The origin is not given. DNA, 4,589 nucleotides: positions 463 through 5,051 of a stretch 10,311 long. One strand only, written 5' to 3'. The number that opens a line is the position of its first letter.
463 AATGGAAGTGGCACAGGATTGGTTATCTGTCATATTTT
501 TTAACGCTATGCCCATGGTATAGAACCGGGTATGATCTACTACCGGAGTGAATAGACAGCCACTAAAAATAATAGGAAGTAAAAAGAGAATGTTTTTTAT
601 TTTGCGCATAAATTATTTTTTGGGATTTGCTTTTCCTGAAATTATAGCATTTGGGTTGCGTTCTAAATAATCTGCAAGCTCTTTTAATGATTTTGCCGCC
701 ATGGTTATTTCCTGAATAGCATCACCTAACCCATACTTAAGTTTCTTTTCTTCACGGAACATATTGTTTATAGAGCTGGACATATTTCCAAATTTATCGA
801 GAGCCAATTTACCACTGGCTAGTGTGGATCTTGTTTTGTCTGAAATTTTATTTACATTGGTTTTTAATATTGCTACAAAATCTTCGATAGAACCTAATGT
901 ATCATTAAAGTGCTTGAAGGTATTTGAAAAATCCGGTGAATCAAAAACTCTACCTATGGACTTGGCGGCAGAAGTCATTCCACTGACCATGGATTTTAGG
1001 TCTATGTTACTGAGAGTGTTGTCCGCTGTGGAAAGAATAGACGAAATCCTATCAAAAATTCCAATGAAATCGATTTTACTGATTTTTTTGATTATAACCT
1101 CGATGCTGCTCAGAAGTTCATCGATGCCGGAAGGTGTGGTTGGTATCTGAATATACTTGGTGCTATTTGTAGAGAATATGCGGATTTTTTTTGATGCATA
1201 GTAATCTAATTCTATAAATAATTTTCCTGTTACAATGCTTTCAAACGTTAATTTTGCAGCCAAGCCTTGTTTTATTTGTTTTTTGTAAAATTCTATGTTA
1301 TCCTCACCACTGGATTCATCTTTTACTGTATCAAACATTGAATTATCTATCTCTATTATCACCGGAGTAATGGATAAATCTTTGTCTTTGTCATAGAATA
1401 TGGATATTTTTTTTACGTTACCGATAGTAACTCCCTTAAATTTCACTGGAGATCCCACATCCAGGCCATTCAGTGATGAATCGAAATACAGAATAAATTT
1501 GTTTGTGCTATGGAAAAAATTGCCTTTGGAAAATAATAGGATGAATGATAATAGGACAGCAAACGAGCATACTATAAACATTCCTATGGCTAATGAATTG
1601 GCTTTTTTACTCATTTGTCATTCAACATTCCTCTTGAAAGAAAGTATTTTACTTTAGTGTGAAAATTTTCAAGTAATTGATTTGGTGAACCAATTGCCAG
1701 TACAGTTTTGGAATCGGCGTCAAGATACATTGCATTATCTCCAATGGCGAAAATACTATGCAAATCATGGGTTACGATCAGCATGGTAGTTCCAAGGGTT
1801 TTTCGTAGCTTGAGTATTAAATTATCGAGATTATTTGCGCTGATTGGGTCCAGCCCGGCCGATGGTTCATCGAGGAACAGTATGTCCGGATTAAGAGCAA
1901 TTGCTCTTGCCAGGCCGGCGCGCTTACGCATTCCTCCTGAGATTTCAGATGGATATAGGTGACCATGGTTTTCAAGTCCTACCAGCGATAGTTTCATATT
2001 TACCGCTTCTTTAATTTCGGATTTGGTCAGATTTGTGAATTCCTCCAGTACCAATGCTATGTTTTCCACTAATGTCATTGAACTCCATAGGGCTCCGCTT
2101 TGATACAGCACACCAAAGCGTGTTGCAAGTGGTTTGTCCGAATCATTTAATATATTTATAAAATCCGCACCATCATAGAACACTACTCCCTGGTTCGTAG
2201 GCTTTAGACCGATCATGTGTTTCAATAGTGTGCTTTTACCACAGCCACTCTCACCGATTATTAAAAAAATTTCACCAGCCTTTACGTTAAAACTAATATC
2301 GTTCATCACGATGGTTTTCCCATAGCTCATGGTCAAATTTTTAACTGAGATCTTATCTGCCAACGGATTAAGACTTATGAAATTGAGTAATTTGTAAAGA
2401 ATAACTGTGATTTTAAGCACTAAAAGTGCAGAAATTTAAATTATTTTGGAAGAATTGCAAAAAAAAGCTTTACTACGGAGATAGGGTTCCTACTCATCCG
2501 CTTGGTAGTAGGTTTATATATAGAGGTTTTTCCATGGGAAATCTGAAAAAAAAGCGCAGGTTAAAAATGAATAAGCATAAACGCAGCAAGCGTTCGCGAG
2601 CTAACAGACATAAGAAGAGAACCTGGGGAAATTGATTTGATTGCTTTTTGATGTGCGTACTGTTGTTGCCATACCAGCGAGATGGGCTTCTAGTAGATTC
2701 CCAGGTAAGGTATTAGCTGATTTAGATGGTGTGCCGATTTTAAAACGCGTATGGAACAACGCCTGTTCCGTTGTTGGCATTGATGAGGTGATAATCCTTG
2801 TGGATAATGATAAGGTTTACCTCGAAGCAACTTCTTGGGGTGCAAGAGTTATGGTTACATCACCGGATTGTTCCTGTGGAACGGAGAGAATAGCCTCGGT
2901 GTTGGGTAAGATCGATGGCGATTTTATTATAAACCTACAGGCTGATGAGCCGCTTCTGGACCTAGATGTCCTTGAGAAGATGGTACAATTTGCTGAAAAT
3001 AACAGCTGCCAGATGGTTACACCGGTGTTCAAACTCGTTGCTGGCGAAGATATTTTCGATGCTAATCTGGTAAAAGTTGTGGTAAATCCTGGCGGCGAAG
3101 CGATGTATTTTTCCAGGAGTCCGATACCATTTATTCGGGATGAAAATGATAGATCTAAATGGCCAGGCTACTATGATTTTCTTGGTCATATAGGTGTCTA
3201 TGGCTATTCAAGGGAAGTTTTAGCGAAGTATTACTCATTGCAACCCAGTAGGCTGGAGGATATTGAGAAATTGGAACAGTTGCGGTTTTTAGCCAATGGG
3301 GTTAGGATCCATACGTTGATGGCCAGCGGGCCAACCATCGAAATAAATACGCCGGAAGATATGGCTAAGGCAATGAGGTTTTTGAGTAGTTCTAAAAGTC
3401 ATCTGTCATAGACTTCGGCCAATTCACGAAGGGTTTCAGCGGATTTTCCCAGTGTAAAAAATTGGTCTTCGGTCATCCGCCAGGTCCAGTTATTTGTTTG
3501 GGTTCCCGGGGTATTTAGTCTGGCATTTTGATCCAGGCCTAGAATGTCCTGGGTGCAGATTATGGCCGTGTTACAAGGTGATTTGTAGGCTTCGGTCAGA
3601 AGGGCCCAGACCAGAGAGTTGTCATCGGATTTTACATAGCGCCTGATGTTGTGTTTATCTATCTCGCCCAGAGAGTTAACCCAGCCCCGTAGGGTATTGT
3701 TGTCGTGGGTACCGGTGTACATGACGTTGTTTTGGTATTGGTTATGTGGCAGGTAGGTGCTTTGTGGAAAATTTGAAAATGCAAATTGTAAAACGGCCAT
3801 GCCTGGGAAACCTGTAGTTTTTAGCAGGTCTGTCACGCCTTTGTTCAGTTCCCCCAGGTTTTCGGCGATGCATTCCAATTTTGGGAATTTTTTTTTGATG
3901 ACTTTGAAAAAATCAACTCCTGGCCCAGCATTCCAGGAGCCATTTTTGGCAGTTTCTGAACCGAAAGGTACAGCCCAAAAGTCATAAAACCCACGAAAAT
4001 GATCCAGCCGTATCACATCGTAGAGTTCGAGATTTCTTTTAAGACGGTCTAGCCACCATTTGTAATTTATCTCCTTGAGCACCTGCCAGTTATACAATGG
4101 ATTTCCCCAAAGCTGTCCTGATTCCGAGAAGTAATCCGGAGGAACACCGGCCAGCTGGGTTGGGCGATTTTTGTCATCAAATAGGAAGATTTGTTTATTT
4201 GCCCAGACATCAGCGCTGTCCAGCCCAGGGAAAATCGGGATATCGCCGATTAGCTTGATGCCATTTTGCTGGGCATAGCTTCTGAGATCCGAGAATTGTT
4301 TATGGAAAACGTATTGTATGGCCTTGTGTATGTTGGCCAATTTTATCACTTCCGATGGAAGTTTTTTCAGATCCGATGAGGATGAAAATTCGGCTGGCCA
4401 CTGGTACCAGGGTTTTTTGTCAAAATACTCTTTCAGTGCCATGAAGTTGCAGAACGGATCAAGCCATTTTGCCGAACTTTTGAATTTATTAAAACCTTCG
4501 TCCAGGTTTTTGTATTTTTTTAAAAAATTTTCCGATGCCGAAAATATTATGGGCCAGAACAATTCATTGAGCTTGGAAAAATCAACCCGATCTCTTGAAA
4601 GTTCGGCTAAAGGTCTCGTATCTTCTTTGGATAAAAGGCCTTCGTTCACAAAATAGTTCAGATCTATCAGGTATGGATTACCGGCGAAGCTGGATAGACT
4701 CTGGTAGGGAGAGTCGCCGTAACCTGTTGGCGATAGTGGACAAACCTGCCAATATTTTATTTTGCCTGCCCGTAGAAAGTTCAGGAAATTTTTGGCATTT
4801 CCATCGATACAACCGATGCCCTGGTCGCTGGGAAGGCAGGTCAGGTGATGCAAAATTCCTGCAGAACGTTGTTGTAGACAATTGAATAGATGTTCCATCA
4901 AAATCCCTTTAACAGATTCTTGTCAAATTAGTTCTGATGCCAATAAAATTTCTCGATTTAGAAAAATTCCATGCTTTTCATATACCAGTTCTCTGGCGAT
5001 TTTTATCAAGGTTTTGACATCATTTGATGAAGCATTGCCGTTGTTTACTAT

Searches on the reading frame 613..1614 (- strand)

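Call 9: search_protein_families(library=pfam, proteins=[window:613-1614:-])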
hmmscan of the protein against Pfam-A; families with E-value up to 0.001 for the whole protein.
window:613-1614:- (333 aa): 1 family
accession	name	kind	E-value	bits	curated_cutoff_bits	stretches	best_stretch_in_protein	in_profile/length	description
PF02470.25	MlaD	-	2.9e-11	43.9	25.1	1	38-137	3-79/81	MlaD protein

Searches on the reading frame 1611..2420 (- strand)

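Call 9: search_protein_families(library=pfam, proteins=[window:1611-2420:-])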
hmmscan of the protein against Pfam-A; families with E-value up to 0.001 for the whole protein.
window:1611-2420:- (269 aa): 7 families
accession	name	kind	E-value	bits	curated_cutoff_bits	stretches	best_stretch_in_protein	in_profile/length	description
PF00005.33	ABC_tran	-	5.6e-29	101.9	25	1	40-187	2-136/137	ABC transporter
PF13304.12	AAA_21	-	5.9e-07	30.3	27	0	146-220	224-300/304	AAA domain, putative AbiEii toxin, Type IV TA system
PF13401.12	AAA_22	-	0.00021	22.1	27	1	50-84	6-41/130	AAA domain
PF01637.24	ATPase_2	-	0.0004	20.7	33.2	1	49-95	20-67/225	ATPase domain predominantly from Archaea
PF03193.22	RsgA_GTPase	-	0.00046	20.5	30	1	22-71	80-128/174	RsgA GTPase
PF13555.12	AAA_29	-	0.00053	20.1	27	1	44-66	17-39/61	P-loop containing region of AAA domain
PF13476.12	AAA_23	-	0.00097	20.3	27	0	24-67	2-37/201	AAA domain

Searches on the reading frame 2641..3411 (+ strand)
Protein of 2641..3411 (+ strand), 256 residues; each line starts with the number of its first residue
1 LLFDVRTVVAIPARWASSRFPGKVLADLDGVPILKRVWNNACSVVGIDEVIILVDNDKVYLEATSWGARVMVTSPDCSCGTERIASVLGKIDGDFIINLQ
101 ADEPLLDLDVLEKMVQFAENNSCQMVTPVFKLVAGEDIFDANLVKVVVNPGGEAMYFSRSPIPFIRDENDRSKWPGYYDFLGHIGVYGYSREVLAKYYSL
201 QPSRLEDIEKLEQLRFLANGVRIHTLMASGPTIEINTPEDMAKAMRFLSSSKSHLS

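Call 9: search_protein_families(library=pfam, proteins=[window:2641-3411:+])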
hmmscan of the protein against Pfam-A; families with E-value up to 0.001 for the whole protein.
window:2641-3411:+ (256 aa): 2 families
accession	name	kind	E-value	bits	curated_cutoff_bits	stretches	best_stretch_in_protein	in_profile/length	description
PF02348.25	CTP_transf_3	-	8.8e-47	160.1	22.6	1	9-223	2-217/217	Cytidylyltransferase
PF12804.13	NTP_transf_3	-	1.1e-10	42.4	27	1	17-131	9-124/160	MobA-like NTP transferase domain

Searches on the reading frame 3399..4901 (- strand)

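Call 9: search_protein_families(library=pfam, proteins=[window:3399-4901:-])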
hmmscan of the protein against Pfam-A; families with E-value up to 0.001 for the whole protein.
window:3399-4901:- (500 aa): 1 family
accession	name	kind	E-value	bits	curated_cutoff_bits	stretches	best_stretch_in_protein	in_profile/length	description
PF02446.23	Glyco_hydro_77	-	6.8e-156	520.2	25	1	19-480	2-463/465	4-alpha-glucanotransferase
